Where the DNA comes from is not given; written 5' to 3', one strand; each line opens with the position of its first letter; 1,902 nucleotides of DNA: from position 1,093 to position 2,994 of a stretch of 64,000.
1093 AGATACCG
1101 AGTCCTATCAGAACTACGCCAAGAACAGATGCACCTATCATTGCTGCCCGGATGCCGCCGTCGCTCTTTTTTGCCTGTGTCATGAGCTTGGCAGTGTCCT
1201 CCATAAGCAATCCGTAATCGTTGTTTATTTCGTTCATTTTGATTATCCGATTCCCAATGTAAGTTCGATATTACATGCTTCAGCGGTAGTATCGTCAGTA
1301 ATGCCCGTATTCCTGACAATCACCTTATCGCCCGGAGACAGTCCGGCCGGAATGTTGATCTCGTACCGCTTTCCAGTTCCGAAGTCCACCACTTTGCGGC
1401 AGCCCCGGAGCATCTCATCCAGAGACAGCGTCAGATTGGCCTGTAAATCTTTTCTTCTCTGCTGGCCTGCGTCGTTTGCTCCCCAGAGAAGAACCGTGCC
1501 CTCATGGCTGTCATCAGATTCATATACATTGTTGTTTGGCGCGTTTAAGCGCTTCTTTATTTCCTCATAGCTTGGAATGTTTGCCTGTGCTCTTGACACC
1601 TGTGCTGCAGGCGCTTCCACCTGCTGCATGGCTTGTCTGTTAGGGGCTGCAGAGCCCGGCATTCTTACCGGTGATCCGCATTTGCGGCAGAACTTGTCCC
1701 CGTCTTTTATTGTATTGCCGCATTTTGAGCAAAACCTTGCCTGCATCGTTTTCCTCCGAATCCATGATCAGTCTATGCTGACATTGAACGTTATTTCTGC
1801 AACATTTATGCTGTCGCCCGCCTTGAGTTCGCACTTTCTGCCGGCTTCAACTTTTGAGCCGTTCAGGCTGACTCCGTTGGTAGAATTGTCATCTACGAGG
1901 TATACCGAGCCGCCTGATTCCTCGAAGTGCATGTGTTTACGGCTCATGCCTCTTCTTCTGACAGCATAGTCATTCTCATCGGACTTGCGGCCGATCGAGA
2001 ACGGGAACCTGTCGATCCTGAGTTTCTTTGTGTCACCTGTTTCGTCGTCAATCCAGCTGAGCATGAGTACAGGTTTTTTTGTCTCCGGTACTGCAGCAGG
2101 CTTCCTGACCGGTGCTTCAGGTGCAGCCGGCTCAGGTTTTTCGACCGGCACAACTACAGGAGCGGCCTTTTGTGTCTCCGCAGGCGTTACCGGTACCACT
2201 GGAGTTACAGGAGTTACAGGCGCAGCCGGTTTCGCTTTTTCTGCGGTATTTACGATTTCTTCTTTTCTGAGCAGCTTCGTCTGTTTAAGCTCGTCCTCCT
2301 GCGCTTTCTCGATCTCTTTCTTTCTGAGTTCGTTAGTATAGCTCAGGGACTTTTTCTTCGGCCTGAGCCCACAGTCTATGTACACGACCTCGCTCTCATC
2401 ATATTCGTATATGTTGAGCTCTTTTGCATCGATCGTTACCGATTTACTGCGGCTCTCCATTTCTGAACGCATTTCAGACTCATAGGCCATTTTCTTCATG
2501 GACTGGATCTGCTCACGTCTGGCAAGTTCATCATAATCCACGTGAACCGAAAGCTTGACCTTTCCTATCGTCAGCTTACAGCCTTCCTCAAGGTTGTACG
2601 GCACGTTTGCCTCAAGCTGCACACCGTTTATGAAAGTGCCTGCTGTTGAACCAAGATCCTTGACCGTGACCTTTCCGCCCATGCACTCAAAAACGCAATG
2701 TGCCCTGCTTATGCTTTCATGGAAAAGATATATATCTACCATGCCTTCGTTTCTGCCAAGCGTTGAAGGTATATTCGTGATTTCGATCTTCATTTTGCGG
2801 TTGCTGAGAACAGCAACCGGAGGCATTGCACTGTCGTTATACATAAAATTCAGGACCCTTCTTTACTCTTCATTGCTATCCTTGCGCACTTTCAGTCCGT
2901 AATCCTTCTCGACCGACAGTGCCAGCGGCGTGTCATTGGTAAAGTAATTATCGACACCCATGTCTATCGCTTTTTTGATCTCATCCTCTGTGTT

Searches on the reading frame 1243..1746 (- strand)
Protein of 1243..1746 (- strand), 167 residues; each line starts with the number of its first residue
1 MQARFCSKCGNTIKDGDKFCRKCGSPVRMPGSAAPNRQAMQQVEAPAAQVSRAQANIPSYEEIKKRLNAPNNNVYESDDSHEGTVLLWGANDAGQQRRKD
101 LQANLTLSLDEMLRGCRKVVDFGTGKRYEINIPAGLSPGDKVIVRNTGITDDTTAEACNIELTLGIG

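Call 11: search_protein_families(library=pfam, proteins=[window:1243-1746:-], max_evalue=0.1)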
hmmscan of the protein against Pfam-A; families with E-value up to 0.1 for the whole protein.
window:1243-1746:- (167 aa): 10 families
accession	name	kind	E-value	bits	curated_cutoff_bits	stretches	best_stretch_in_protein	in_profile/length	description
PF13240.11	Zn_Ribbon_1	-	3.4e-09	36.6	25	1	5-27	1-23/23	zinc-ribbon domain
PF13248.11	Zn_ribbon_3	-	5.1e-06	26.2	27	1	6-26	5-25/26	zinc-ribbon domain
PF12773.13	DZR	-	1.1e-05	25.9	27.3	1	6-28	1-23/45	Double zinc ribbon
PF01556.23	DnaJ_C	-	0.00013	22.4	26.6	1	101-151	1-57/152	DnaJ C terminal domain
PF14803.11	Zn_ribbon_Nudix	-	0.00043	20.6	25.6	0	18-28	1-11/34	Nudix N-terminal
PF18912.6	DZR_2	-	0.0041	17.4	27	1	3-28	21-47/56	Double zinc ribbon domain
PF06869.18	DUF1258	-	0.01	15.8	33.1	1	4-72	17-84/253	Protein of unknown function (DUF1258)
PF17032.10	Zn_ribbon_15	-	0.018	16.3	28.9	1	3-24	52-73/73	zinc-ribbon family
PF24463.1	DUF7577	-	0.042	13.9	28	0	3-26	2-25/27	Domain of unknown function (DUF7577)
PF09297.16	Zn_ribbon_NUD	-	0.066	13.4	24.8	0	3-10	3-10/32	NADH pyrophosphatase zinc ribbon domain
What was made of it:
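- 1243..1746 (-): ZnX: Zn-ribbon protein paired with FhaX. Call 11.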

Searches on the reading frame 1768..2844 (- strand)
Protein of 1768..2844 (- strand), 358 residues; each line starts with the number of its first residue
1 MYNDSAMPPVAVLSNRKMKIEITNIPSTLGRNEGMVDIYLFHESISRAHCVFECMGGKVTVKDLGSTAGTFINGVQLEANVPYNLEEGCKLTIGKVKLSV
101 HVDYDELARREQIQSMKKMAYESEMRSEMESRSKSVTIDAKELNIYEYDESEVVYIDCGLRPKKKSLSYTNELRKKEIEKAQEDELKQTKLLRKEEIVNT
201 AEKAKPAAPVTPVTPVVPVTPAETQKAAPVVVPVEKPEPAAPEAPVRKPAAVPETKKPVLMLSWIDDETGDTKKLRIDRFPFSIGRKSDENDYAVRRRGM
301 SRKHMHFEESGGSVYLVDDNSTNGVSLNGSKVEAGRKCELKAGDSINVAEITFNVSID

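Call 6: search_protein_families(library=pfam, proteins=[window:1768-2844:-], max_evalue=0.01)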
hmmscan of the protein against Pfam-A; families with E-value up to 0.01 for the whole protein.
window:1768-2844:- (358 aa): 2 families
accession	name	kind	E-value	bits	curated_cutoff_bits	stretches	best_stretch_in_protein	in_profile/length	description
PF00498.31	FHA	-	1.3e-32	112.5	20.7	2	28-94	2-67/67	FHA domain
PF16697.10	Yop-YscD_cpl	-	9.6e-18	64.7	33.2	2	28-100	20-90/94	Inner membrane component of T3SS, cytoplasmic domain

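Call 45: find_encoding_contigs(protein=window:1768-2844:-, flank=10000, max_places=2)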
Protein window:1768-2844:- (358 aa): 12 contigs read that carry it; 2 places shown.
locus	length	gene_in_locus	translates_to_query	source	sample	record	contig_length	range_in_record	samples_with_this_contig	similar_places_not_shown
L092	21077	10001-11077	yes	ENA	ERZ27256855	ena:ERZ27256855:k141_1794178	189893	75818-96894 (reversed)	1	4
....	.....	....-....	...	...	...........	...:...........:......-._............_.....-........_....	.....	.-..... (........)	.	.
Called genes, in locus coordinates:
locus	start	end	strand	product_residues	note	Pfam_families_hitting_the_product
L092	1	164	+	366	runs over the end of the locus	PF04464:Glyphos_transf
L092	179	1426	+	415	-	PF04464:Glyphos_transf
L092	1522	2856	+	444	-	-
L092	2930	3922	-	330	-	-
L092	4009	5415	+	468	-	PF26918:Ig_Eae (weak)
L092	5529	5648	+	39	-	-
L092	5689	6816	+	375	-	PF07478:Dala_Dala_lig_C (faint), PF02786:CPSase_L_D2 (weak), PF02655:ATP-grasp_3 (weak), PF13535:ATP-grasp_4, PF15632:ATPgrasp_Ter (faint)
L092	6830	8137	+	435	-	PF27533:CapK_C (weak)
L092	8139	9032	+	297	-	PF01073:3Beta_HSD, PF01370:Epimerase, PF04321:RmlD_sub_bind, PF05368:NmrA, PF07993:NAD_binding_4 (faint), PF13460:NAD_binding_10, PF16363:GDP_Man_Dehyd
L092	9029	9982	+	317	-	PF03009:GDPD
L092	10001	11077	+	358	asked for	PF16697:Yop-YscD_cpl, PF00498:FHA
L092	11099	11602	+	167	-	PF12773:DZR (weak), PF13240:Zn_Ribbon_1, PF13248:Zn_ribbon_3 (weak)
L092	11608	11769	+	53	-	-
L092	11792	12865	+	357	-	-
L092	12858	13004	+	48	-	-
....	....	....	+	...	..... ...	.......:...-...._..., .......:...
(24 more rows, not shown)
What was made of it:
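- Three further kinases on this contig lie among LGT, VanY and SH3 genes, more than 55 kb from EssC (call 45). K9-K11 lie among LGT, VanY and SH3 genes (call 45).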

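Call 82: search_protein_families(library=padloc, proteins=[window:1768-2844:-], max_evalue=0.001)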
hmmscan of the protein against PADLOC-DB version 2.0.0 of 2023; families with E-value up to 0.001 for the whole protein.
window:1768-2844:- (358 aa): 0 families
